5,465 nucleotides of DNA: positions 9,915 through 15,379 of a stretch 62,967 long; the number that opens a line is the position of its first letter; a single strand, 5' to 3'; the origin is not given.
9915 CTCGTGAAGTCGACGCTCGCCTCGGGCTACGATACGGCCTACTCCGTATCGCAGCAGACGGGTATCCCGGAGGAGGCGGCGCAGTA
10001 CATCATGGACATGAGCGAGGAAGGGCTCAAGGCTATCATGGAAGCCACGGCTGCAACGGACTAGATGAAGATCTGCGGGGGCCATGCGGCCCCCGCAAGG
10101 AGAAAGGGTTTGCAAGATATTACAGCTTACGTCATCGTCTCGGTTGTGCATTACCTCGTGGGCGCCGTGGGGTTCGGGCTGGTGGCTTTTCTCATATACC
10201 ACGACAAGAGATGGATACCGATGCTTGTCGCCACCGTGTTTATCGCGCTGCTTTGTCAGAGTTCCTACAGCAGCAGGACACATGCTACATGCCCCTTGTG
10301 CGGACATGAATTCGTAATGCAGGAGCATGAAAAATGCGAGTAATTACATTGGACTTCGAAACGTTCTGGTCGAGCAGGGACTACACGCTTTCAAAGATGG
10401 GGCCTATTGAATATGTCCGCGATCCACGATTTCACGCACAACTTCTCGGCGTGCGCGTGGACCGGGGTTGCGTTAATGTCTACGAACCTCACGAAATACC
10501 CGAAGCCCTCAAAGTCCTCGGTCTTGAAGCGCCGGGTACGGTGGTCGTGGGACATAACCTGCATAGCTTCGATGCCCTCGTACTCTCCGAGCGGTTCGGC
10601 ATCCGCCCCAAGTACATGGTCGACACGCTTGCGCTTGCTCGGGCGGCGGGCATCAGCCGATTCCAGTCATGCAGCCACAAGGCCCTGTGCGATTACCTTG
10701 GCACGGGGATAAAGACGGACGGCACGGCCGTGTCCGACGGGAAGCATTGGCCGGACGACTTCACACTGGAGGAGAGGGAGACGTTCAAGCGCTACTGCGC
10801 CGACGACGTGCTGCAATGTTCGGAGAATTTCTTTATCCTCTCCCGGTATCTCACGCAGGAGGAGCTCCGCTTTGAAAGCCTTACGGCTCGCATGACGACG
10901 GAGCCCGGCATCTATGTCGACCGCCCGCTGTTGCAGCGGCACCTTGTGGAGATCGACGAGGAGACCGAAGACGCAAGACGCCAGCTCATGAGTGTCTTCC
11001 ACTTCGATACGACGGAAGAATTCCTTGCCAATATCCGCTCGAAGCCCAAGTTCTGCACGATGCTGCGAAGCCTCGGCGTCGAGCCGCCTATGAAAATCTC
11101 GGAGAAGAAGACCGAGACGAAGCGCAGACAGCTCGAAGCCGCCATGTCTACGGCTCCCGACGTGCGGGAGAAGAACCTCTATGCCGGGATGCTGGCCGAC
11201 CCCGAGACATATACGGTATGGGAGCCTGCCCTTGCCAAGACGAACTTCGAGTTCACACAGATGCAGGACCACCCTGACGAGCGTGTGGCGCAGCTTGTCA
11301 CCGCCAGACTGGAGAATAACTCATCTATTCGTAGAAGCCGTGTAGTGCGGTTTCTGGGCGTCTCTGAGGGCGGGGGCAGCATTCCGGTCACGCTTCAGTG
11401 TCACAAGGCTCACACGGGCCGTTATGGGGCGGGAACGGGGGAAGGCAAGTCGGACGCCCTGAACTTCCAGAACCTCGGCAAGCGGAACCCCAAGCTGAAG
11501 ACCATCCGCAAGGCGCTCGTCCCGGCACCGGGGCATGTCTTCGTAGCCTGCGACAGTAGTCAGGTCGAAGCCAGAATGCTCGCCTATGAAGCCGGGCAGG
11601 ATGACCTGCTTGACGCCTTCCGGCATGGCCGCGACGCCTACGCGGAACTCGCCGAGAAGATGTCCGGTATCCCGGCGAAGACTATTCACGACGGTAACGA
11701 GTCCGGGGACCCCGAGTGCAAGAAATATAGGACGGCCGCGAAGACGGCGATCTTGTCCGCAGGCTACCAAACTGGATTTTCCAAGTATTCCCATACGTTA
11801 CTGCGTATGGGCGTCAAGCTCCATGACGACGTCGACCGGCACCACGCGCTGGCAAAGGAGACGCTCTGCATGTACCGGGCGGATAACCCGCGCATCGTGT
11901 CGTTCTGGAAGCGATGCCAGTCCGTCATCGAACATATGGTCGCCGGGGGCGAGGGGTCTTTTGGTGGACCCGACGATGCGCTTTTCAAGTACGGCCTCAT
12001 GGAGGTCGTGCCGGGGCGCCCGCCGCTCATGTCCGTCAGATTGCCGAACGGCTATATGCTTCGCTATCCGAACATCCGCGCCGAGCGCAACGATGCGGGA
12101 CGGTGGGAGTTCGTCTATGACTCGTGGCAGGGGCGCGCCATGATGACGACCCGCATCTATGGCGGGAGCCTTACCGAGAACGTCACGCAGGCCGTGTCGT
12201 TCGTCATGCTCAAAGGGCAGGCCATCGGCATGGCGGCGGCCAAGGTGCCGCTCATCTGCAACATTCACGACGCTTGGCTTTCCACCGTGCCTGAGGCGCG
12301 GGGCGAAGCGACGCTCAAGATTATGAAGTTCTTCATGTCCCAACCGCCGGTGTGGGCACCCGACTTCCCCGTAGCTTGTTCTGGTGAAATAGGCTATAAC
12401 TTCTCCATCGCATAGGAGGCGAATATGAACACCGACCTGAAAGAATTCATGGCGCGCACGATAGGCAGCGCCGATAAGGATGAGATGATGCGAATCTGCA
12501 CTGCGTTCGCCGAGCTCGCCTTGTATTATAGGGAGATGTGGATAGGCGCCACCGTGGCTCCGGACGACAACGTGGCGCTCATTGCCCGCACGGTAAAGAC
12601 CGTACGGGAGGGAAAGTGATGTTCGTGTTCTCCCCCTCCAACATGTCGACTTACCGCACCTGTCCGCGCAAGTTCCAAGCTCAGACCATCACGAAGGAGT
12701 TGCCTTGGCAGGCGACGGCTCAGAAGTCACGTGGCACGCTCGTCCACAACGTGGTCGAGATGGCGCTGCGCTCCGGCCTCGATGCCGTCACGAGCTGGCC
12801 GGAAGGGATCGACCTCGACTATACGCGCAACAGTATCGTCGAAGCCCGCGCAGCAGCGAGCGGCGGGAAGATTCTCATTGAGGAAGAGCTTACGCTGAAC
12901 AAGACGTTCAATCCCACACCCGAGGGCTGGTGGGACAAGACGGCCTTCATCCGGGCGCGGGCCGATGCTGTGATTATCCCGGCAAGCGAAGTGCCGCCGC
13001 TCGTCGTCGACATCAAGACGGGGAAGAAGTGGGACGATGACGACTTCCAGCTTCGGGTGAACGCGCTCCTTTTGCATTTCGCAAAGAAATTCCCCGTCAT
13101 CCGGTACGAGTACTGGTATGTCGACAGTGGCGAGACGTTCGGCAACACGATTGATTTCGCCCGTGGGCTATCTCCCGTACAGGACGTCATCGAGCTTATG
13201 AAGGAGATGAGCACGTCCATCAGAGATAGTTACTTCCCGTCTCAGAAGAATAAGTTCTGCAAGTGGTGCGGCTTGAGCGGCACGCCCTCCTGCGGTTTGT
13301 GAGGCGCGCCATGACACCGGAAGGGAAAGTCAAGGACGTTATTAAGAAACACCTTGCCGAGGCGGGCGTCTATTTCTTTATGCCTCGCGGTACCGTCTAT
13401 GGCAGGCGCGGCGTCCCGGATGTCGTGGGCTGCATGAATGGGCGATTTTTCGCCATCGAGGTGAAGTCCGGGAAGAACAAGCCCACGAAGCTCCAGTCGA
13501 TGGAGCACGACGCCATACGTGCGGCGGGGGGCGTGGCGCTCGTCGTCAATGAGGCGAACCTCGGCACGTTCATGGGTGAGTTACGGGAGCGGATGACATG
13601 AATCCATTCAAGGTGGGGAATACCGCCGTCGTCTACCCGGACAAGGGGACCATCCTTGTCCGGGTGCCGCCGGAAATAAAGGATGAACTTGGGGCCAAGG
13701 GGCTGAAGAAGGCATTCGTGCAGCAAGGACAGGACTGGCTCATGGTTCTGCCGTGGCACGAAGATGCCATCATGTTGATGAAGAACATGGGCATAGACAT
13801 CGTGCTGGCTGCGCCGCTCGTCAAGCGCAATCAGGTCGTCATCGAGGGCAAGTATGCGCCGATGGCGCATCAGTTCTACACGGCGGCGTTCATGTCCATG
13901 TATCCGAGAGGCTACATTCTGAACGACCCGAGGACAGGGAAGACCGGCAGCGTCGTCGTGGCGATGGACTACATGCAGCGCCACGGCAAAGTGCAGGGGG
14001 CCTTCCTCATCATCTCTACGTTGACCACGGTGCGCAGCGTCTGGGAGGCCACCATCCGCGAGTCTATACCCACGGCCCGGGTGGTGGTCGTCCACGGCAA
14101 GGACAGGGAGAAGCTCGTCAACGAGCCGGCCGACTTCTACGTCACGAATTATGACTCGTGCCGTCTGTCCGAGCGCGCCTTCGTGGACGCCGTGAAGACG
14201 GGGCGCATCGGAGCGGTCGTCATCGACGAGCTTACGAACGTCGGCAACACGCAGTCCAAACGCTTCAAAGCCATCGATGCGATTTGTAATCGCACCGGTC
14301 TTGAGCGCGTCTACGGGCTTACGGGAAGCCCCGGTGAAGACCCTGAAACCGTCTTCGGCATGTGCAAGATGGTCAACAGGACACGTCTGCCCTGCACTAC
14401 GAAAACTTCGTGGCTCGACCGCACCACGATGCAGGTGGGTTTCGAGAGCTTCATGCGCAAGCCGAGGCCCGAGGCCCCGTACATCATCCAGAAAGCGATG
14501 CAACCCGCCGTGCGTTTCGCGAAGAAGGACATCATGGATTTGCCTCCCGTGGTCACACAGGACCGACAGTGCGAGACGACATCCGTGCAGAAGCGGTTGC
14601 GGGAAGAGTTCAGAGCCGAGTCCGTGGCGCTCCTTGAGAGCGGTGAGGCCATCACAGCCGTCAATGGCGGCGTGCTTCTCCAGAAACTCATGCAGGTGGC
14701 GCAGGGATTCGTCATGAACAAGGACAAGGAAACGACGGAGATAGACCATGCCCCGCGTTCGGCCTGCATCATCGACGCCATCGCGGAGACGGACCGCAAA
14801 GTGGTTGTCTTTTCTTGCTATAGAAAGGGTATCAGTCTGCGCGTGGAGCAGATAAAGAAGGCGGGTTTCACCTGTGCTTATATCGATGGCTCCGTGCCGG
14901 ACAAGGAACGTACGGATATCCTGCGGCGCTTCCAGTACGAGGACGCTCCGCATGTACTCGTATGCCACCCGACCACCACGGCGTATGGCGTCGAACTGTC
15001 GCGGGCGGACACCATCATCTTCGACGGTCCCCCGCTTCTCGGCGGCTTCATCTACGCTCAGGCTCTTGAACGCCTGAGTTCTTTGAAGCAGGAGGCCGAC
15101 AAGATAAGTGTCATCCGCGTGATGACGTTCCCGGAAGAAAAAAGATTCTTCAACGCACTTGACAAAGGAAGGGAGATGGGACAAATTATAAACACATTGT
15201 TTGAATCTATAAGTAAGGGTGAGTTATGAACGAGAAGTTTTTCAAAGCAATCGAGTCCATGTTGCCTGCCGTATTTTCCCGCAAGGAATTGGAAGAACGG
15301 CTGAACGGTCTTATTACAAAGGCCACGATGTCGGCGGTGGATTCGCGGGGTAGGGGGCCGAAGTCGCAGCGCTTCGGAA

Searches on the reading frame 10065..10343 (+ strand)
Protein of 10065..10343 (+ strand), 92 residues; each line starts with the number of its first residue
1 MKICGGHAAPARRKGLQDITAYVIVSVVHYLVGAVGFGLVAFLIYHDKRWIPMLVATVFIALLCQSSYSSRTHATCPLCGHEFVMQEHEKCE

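Call 37: search_protein_families(library=pfam, proteins=[window:10065-10343:+], max_evalue=0.01)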
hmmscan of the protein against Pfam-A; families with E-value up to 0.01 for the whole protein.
window:10065-10343:+ (92 aa): 2 families
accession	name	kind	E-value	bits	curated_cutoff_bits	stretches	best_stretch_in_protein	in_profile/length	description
PF07344.16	Amastin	-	0.006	16.9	27.2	1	9-67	55-112/157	Amastin surface glycoprotein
PF10571.15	UPF0547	-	0.0092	16.5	29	0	76-85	17-26/26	Uncharacterised protein family UPF0547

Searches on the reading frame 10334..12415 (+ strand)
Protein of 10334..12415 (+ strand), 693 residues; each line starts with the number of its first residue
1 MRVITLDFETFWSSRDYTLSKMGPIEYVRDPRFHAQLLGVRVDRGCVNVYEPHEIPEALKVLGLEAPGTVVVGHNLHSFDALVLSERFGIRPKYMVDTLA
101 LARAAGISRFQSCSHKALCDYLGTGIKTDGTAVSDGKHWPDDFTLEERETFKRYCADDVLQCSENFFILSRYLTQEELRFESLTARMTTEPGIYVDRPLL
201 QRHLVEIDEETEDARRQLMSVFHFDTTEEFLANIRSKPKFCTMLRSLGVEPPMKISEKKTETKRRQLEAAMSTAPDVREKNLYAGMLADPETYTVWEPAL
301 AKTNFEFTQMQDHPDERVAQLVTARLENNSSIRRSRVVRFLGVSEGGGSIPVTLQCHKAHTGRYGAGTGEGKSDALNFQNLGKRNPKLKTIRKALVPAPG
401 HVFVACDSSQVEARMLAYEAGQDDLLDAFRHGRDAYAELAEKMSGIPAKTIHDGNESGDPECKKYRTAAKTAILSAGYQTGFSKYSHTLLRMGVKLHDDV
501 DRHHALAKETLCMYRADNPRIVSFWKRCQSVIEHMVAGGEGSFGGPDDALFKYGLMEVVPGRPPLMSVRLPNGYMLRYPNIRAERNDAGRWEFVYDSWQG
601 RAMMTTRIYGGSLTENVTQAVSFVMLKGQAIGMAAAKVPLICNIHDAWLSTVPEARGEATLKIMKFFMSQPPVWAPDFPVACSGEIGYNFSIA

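Call 37: search_protein_families(library=pfam, proteins=[window:10334-12415:+], max_evalue=0.01)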
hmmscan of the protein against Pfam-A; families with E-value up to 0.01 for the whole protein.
window:10334-12415:+ (693 aa): 2 families
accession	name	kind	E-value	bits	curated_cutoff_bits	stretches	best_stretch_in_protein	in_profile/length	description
PF00476.26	DNA_pol_A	-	5.9e-18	65.4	34.3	1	364-485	114-226/381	DNA polymerase family A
PF01612.26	DNA_pol_A_exo1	-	0.00039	20.7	23.6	1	64-160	72-159/173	3'-5' exonuclease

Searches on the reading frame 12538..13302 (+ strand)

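Call 37: search_protein_families(library=pfam, proteins=[window:12538-13302:+], max_evalue=0.01)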
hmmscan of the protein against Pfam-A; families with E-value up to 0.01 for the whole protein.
window:12538-13302:+ (254 aa): 2 families
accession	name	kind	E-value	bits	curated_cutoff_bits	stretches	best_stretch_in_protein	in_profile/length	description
PF12705.13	PDDEXK_1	-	2.2e-15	57.7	22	1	31-246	2-242/247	PD-(D/E)XK nuclease superfamily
PF10926.14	DUF2800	-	0.0048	16.6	21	0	31-85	4-55/368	Protein of unknown function (DUF2800)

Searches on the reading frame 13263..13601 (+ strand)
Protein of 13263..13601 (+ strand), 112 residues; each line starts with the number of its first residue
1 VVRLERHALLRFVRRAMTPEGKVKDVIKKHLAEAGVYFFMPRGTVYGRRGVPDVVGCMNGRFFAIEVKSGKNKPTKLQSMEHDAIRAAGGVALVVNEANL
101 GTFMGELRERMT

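Call 37: search_protein_families(library=pfam, proteins=[window:13263-13601:+], max_evalue=0.01)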
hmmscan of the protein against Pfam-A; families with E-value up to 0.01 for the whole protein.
window:13263-13601:+ (112 aa): 1 family
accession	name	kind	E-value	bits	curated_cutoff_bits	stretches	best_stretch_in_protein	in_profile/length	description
PF01870.24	Hjc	-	0.00018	21.8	21.1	1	28-82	7-61/93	Archaeal holliday junction resolvase (hjc)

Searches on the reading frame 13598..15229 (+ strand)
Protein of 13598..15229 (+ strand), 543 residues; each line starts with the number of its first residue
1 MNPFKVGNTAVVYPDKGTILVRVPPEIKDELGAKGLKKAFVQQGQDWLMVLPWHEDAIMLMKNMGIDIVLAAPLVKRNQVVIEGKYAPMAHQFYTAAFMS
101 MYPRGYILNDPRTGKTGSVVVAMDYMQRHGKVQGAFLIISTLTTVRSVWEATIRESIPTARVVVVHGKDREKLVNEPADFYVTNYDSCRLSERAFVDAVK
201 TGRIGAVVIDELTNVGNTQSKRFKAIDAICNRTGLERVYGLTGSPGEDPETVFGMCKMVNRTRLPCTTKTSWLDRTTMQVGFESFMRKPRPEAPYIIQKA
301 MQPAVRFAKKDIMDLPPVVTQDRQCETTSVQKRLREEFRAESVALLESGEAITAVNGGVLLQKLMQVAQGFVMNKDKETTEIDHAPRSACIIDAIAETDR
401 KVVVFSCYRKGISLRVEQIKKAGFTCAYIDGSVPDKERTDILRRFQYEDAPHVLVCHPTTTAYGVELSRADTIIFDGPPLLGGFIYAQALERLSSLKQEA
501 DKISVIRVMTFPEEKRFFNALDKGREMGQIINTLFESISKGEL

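Call 37: search_protein_families(library=pfam, proteins=[window:13598-15229:+], max_evalue=0.01)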
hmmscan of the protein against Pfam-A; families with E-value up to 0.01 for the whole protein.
window:13598-15229:+ (543 aa): 2 families
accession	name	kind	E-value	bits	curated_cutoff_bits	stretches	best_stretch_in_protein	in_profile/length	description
PF00176.29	SNF2-rel_dom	-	1.1e-11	44.8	24.9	1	105-356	19-271/290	SNF2-related domain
PF00271.37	Helicase_C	-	1.1e-09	38.9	23.5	1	391-492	6-105/110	Helicase conserved C-terminal domain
